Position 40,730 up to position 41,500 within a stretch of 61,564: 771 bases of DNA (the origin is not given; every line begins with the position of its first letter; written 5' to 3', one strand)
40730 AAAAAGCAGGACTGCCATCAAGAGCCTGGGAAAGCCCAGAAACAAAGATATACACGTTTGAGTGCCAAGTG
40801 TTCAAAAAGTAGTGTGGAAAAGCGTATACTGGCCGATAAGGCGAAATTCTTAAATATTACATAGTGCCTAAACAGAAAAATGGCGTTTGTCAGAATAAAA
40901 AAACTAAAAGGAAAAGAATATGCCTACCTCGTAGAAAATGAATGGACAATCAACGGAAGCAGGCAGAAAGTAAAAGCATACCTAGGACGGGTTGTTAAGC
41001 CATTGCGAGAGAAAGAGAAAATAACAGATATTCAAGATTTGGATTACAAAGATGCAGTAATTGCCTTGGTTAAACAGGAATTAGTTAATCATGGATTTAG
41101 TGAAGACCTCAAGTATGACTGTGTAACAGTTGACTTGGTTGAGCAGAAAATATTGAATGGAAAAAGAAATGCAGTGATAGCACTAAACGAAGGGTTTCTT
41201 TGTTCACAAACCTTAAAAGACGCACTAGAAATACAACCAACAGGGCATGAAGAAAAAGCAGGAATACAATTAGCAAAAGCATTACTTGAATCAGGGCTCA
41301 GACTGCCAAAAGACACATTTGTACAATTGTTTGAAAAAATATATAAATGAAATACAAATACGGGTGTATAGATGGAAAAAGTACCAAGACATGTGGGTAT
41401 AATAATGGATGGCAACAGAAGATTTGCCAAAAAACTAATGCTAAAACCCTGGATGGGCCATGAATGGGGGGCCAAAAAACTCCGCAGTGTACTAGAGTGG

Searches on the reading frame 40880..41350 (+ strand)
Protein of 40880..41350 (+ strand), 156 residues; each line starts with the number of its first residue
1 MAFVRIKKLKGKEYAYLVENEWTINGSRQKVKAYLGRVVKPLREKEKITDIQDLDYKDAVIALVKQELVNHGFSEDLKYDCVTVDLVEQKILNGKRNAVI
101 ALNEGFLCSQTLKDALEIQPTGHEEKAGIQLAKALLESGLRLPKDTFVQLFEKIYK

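Call 8: search_protein_families(library=pfam, proteins=[window:40880-41350:+], max_evalue=0.1)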
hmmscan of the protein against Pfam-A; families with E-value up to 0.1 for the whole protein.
window:40880-41350:+ (156 aa): 1 family
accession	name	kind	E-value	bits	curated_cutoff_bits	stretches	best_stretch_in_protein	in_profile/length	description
PF19691.4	DUF6192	-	0.013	15.6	27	1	19-70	42-90/248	Family of unknown function (DUF6192)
